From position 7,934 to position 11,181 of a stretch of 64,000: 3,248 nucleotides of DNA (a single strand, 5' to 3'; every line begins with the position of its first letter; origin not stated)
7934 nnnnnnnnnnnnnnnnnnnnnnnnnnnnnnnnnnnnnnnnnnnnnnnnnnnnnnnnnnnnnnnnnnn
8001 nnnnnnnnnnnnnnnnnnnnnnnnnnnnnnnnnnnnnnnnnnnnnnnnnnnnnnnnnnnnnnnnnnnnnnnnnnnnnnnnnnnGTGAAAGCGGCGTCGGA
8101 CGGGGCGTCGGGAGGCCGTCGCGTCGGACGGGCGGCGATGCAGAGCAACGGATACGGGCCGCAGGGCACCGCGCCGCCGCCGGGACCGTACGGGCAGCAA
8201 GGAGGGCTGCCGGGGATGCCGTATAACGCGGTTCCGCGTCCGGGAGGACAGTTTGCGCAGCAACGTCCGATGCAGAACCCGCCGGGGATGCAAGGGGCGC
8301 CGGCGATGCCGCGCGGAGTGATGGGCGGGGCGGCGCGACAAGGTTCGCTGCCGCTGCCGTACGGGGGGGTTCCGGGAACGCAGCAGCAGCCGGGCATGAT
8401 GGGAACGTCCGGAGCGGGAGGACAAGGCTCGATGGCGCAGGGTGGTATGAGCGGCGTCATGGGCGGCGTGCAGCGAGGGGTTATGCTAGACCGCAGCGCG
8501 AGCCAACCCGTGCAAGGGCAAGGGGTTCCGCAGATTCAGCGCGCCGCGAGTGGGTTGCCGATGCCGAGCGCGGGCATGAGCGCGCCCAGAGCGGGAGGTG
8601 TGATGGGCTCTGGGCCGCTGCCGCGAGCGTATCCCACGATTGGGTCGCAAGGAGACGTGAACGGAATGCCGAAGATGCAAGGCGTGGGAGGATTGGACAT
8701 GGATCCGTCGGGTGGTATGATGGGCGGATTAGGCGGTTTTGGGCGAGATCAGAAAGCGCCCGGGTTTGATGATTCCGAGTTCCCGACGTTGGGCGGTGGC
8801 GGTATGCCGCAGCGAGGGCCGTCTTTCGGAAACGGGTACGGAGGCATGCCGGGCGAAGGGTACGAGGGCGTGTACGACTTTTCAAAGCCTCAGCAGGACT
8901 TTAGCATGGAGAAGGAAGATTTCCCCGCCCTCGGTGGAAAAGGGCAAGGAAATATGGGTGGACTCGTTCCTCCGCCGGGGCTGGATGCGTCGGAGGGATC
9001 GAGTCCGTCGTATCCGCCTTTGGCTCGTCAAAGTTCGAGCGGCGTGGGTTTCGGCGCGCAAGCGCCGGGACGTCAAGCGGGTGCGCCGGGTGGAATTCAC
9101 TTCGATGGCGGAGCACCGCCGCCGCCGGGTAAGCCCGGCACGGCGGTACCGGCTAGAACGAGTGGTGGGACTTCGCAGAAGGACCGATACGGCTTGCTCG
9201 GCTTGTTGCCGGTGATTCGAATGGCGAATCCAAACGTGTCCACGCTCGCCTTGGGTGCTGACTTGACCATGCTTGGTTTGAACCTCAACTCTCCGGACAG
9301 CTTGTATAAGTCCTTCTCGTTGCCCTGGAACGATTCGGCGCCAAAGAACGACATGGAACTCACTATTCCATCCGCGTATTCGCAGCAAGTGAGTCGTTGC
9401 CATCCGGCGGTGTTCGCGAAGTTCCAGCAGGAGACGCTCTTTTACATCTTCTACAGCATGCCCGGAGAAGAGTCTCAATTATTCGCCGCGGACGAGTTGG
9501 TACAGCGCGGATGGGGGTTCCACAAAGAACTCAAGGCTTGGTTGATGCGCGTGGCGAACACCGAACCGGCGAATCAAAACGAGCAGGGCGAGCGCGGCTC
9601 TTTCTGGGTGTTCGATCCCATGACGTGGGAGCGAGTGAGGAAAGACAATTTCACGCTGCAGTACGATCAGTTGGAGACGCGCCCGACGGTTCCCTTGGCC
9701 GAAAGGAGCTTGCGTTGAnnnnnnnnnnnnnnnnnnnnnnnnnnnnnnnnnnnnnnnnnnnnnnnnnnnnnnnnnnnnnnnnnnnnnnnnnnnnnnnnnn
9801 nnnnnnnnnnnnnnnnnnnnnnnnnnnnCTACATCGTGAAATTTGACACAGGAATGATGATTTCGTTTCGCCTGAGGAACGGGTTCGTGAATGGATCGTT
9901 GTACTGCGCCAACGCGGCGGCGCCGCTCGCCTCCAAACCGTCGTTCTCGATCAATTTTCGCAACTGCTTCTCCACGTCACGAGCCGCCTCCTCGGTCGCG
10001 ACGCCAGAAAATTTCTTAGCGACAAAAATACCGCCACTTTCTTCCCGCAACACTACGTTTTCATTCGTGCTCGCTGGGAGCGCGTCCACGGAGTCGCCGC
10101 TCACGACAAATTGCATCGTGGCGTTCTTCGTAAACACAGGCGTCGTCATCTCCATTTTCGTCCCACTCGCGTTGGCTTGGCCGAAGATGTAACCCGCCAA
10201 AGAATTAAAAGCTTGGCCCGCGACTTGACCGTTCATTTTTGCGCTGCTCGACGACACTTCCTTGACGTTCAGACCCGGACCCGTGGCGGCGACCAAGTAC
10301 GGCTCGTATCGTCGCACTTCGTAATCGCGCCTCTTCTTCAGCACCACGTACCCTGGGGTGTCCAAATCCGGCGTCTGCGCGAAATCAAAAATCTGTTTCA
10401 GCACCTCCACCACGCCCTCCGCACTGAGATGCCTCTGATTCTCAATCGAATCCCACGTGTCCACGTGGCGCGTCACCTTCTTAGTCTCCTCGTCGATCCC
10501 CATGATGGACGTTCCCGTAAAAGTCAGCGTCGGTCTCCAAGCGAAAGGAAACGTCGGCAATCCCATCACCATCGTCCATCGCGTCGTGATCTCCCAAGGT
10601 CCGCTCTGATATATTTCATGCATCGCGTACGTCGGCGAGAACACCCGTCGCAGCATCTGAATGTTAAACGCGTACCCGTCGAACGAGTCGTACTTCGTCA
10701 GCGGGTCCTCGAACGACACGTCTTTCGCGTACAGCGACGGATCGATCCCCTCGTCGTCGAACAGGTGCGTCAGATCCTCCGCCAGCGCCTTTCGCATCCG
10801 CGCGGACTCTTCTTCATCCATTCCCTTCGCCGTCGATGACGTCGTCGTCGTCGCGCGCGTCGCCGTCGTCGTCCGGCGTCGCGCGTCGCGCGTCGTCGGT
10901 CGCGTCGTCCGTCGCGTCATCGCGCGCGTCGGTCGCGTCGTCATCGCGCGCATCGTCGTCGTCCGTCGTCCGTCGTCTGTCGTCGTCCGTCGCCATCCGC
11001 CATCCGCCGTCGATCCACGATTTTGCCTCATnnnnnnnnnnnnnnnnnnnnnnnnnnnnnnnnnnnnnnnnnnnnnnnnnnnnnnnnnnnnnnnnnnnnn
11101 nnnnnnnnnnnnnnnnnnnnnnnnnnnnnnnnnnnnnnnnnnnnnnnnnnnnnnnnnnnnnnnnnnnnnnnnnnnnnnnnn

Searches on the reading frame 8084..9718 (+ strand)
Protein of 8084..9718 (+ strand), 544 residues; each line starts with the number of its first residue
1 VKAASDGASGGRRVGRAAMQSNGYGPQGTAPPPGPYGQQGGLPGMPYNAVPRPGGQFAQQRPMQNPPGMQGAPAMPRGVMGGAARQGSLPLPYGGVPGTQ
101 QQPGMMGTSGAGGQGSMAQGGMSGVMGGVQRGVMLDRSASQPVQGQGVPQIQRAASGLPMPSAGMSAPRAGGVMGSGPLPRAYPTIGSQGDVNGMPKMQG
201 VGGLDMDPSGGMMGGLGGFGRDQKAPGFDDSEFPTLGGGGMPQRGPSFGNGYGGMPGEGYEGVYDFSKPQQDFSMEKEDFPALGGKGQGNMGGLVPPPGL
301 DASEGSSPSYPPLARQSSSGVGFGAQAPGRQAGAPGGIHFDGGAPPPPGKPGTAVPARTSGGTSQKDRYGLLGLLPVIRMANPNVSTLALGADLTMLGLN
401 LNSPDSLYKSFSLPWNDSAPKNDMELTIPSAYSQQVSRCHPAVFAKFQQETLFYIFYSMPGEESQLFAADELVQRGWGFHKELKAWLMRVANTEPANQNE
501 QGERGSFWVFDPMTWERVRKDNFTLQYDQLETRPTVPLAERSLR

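Call 65: search_protein_families(library=pfam, proteins=[window:8084-9718:+], max_evalue=0.001)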
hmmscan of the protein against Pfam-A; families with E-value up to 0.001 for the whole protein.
window:8084-9718:+ (544 aa): 1 family
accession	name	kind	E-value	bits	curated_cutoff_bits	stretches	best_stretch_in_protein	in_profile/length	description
PF04153.24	NOT2_3_5_C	-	8.7e-37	126.5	27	1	408-530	1-126/126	NOT2/NOT3/NOT5 C-terminal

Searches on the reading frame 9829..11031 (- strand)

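Call 65: search_protein_families(library=pfam, proteins=[window:9829-11031:-], max_evalue=0.001)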
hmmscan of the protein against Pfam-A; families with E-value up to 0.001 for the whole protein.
window:9829-11031:- (400 aa): 2 families
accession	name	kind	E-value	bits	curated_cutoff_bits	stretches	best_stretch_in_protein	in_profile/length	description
PF04832.17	SOUL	-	1.5e-38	132.9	27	1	224-393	2-172/173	SOUL heme-binding protein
PF10184.16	DUF2358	-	2.9e-29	102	24.3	1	78-189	2-113/113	Uncharacterized conserved protein (DUF2358)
